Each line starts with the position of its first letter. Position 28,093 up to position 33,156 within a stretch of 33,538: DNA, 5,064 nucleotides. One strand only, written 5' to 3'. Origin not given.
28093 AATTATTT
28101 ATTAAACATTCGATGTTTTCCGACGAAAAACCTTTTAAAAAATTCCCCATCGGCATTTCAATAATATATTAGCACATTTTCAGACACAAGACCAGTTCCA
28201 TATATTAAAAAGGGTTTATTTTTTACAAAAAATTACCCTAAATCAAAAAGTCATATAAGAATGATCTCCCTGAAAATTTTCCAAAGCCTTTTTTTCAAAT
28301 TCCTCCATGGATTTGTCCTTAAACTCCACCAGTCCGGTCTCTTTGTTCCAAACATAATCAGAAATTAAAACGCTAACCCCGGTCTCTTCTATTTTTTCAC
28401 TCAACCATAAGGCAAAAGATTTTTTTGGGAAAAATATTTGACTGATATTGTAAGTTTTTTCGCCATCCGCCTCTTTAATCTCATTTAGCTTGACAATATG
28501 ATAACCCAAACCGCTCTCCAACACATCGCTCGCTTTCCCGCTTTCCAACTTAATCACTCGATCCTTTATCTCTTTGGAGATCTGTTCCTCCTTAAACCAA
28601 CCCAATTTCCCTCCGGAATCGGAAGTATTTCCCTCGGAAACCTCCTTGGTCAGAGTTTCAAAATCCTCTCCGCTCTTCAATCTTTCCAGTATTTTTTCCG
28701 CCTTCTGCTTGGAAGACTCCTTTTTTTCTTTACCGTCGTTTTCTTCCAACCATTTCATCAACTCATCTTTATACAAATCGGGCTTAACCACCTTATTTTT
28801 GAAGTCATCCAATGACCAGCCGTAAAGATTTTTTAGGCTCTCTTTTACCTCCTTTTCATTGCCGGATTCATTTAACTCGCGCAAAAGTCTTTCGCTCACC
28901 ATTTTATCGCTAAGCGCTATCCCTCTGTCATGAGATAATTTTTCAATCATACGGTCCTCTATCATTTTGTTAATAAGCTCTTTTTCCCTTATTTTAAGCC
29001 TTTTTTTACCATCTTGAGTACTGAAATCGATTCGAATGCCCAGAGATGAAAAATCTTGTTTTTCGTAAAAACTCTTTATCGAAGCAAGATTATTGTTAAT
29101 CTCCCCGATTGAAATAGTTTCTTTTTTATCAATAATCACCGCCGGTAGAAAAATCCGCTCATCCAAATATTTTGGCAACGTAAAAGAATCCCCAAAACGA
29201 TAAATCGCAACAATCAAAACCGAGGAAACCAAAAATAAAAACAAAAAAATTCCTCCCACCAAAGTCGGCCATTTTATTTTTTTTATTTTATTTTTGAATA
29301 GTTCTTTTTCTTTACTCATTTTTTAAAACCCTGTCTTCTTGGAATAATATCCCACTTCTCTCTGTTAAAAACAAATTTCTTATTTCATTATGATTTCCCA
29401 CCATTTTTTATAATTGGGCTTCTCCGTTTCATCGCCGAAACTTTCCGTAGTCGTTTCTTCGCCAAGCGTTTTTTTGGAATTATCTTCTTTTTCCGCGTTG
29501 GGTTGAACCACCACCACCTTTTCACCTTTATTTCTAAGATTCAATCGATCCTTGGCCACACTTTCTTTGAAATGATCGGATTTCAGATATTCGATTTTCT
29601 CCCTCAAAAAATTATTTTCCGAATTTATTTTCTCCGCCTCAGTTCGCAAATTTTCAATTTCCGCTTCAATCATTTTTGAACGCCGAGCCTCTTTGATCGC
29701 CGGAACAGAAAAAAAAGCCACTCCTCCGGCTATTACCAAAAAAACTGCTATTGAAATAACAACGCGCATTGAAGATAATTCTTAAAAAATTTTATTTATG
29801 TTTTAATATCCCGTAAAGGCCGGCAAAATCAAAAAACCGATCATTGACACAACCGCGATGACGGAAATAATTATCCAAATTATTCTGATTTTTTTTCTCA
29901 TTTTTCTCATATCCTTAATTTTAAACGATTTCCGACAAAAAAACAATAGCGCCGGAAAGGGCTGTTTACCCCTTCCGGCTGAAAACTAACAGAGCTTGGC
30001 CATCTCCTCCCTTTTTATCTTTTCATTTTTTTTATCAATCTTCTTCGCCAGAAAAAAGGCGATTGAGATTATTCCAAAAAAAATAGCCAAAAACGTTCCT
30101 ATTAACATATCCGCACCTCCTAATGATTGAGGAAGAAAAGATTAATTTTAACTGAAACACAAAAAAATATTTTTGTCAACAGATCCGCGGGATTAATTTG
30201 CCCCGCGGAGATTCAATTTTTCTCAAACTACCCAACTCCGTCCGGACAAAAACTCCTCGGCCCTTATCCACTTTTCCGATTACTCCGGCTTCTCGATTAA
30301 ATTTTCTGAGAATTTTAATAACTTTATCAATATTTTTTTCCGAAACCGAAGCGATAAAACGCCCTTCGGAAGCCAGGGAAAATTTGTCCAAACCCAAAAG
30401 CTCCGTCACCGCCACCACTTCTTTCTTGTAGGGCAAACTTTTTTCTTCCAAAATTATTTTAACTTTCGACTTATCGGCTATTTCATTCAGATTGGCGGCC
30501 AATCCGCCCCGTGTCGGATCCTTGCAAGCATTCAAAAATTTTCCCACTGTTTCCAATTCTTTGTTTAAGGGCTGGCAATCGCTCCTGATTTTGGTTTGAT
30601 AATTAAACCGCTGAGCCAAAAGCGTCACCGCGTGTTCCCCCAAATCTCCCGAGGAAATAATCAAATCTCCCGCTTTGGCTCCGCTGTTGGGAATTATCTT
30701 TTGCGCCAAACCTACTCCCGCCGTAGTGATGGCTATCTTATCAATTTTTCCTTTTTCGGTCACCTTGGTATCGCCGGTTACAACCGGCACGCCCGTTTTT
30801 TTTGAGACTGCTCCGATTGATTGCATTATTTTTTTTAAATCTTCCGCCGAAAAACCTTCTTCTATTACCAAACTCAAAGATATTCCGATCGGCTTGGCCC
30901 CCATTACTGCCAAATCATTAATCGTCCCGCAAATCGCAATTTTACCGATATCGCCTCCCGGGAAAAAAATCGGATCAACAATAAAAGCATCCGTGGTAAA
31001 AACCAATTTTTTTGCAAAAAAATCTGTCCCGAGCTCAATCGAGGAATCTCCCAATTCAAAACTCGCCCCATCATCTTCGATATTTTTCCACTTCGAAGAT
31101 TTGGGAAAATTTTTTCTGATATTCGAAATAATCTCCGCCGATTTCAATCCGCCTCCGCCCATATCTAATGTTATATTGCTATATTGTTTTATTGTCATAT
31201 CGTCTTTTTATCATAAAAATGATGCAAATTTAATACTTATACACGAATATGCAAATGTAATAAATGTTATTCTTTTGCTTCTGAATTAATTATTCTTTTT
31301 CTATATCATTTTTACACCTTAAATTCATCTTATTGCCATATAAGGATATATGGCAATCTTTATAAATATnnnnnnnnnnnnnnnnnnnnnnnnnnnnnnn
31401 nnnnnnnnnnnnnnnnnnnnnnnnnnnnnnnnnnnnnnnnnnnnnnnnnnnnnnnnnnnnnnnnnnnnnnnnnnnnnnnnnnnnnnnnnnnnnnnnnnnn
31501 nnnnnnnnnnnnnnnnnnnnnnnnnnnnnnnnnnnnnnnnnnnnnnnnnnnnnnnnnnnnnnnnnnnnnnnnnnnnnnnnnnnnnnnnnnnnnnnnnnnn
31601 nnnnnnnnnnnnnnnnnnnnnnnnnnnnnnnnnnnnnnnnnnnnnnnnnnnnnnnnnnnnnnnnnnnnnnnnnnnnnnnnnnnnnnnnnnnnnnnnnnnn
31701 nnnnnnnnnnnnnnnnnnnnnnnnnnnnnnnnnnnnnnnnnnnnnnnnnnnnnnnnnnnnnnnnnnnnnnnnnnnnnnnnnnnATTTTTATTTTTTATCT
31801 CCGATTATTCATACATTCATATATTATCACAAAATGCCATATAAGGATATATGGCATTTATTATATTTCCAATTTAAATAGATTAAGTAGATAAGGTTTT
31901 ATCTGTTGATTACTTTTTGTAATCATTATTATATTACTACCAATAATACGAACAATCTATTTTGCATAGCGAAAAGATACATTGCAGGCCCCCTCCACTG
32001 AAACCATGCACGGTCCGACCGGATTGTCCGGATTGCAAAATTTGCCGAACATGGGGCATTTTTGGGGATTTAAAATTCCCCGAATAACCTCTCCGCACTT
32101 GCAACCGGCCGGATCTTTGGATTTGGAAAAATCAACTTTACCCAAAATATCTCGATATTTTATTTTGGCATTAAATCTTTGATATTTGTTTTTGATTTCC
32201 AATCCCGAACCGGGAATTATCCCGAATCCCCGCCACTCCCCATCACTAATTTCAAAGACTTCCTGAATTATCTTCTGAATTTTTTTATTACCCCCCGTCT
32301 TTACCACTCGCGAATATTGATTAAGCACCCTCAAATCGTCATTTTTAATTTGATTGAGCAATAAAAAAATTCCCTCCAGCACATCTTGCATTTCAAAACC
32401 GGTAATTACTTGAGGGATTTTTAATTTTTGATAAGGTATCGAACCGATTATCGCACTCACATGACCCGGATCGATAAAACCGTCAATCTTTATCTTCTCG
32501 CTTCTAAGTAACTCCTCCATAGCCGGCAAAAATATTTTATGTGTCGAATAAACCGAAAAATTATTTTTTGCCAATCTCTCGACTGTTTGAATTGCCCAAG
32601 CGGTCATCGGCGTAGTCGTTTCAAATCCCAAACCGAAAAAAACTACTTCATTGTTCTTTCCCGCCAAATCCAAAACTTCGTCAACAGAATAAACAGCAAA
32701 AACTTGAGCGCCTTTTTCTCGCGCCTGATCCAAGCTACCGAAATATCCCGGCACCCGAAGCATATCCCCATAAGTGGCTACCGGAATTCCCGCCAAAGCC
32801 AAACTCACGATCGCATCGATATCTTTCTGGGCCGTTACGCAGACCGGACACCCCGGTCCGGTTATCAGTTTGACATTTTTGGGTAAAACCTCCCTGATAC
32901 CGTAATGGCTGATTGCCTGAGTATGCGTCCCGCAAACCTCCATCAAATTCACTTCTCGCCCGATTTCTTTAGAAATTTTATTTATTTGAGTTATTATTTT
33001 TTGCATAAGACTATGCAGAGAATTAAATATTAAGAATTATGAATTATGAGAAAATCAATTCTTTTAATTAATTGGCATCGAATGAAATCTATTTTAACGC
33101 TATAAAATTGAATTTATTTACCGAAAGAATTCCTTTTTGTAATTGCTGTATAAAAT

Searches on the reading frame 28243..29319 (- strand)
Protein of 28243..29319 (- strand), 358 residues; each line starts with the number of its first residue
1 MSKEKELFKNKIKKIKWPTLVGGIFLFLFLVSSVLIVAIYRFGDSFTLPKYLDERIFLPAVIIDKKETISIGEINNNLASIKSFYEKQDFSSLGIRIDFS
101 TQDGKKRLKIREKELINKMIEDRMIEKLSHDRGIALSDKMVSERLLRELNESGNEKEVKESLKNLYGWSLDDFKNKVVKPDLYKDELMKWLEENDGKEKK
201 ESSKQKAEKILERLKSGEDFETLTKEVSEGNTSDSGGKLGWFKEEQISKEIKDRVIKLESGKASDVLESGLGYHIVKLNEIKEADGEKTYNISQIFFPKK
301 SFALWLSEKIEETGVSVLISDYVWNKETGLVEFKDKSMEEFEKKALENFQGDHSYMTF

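Call 54: search_protein_families(library=pfam, proteins=[window:28243-29319:-])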
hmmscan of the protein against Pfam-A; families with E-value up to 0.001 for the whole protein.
window:28243-29319:- (358 aa): 3 families
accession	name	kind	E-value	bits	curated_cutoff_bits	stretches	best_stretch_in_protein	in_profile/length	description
PF13616.12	Rotamase_3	-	1.3e-20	74.5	22.5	1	192-280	26-114/116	PPIC-type PPIASE domain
PF00639.27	Rotamase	-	4.4e-20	72.9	21.7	1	192-279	7-96/97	PPIC-type PPIASE domain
PF13145.12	Rotamase_2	-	1e-09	39.7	27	1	201-285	30-112/121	PPIC-type PPIASE domain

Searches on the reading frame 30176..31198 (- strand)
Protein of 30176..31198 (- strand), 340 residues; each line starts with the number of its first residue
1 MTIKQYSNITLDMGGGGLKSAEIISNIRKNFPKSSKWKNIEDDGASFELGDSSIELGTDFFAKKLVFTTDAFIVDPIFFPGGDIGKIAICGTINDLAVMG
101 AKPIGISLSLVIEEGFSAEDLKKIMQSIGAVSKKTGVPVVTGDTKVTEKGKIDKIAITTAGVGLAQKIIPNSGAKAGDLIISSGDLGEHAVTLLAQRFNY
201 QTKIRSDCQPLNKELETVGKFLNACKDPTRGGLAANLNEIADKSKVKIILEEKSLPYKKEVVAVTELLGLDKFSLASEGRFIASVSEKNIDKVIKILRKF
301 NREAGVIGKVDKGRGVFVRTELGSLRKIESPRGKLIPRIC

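Call 54: search_protein_families(library=pfam, proteins=[window:30176-31198:-])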
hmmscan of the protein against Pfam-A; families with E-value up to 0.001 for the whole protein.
window:30176-31198:- (340 aa): 2 families
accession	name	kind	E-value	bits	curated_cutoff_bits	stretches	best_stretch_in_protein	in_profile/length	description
PF00586.29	AIRS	-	3.9e-23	82.4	24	1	63-164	13-111/112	AIR synthase related protein, N-terminal domain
PF02769.27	AIRS_C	-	4.8e-20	72.7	23.1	1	175-319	1-154/156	AIR synthase related protein, C-terminal domain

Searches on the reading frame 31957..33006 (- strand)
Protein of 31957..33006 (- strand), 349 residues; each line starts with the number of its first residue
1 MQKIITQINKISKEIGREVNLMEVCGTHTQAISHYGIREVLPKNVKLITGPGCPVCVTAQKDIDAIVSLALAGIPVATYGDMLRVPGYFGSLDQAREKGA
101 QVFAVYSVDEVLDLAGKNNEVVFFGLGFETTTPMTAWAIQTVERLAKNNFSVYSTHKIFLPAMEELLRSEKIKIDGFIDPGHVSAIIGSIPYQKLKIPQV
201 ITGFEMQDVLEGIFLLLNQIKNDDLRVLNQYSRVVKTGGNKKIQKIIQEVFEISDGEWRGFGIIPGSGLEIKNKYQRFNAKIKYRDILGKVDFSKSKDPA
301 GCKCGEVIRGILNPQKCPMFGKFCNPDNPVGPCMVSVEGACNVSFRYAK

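Call 16: search_protein_families(library=pfam, proteins=[window:31957-33006:-])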
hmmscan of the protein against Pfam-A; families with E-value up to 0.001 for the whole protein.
window:31957-33006:- (349 aa): 1 family
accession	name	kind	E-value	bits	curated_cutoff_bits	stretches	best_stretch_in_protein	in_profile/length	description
PF01924.21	HypD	-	8.5e-132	439.9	25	1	2-347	4-350/351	Hydrogenase formation hypA family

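Call 61: find_homologous_proteins(query=window:31957-33006:-, max_evalue=1e-80)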
Query window:31957-33006:- (349 aa): 4767 proteins with E <= 1e-80 among 8000 candidates; the best 120 are listed.
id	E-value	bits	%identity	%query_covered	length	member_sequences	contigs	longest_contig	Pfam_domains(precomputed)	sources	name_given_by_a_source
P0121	2.0e-224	762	96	100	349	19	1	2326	PF01924.22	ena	-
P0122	3.5e-207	706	91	97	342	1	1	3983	PF01924.22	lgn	-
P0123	1.5e-204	697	89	100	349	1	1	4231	PF01924.22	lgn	-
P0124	2.2e-202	690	89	100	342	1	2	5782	PF01924.22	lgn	-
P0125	1.3e-201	687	87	97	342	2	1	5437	PF01924.22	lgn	-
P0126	7.2e-191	652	88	94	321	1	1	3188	PF01924.22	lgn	-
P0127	1.1e-182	625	79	100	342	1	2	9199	PF01924.22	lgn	-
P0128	1.5e-181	621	78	99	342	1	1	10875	PF01924.22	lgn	-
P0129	8.0e-181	619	78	99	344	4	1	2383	PF01924.22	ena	-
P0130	1.5e-180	618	77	100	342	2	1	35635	PF01924.22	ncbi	ncbi:MAG: hydrogenase formation protein HypD [Candidatus Moraniibacteriota bacterium]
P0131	5.3e-178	610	77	100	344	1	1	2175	PF01924.22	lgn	-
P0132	9.0e-178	609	76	100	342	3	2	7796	PF01924.22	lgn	-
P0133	2.0e-176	605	74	100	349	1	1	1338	PF01924.22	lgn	-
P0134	1.5e-175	602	75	100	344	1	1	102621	PF01924.22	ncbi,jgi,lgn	ncbi:MAG: hydrogenase formation protein HypD [Parcubacteria group bacterium]|jgi:hydrogenase express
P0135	3.9e-175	600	75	99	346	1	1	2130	PF01924.22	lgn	-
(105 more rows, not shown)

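Call 62: find_encoding_contigs(protein=P0124, flank=4000, max_places=1)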
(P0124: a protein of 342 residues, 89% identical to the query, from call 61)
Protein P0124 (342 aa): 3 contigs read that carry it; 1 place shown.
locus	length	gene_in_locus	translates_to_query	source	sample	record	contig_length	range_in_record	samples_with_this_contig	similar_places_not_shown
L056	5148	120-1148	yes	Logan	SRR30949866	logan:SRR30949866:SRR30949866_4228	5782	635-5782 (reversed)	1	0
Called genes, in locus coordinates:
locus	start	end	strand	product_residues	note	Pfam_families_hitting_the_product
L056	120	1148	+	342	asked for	PF01924:HypD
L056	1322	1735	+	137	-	PF01371:Trp_repressor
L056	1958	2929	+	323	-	PF00586:AIRS, PF02769:AIRS_C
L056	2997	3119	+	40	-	-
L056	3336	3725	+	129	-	PF11382:MctB (weak), PF04977:DivIC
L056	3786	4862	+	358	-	PF00639:Rotamase, PF13145:Rotamase_2, PF13616:Rotamase_3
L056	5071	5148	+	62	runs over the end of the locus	PF12797:Fer4_2 (weak), PF12838:Fer4_7 (faint), PF00037:Fer4 (weak), PF12837:Fer4_6 (weak), PF13237:Fer4_10 (weak), PF14697:Fer4_21 (weak), PF13370:Fer4_13, PF13459:Fer4_15 (weak), +1 more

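Call 63: find_encoding_contigs(protein=P0123, flank=4000, max_places=1)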
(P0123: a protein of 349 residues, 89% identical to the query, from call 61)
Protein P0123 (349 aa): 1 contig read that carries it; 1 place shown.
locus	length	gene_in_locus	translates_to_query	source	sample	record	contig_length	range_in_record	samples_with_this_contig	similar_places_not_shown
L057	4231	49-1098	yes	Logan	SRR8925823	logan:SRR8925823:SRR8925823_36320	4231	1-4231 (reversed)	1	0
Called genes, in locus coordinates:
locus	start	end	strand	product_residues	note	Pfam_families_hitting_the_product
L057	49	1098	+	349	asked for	PF01924:HypD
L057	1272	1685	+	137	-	PF01371:Trp_repressor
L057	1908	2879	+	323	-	PF00586:AIRS, PF02769:AIRS_C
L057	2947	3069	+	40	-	-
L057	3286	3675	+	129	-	PF11382:MctB (weak), PF04977:DivIC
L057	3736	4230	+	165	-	?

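Call 64: find_encoding_contigs(protein=P0128, flank=6000, max_places=1)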
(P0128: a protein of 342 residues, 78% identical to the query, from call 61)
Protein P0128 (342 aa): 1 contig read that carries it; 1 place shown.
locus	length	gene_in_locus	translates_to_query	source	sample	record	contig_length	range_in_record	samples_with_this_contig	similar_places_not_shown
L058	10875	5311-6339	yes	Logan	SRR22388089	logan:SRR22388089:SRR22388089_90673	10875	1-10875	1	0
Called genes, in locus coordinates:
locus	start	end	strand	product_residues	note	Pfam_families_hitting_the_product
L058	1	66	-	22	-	?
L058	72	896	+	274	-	PF13495:Phage_int_SAM_4, PF02899:Phage_int_SAM_1 (weak), PF00589:Phage_integrase, PF22823:MrpR_C_cat (weak)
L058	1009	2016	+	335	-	PF06723:MreB_Mbl, PF00022:Actin (faint), PF00012:HSP70, PF14450:FtsA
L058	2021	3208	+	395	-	PF13439:Glyco_transf_4, PF00534:Glycos_transf_1, PF20706:GT4-conflict, PF13692:Glyco_trans_1_4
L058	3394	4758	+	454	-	PF00483:NTP_transferase, PF22640:ManC_GMP_beta-helix, PF01050:MannoseP_isomer, PF07883:Cupin_2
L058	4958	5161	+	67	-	PF01455:HupF_HypC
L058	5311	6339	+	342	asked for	PF01924:HypD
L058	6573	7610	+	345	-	PF00586:AIRS, PF02769:AIRS_C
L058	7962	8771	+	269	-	PF03331:LpxC (faint)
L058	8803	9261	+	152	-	-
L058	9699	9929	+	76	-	-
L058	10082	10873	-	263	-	?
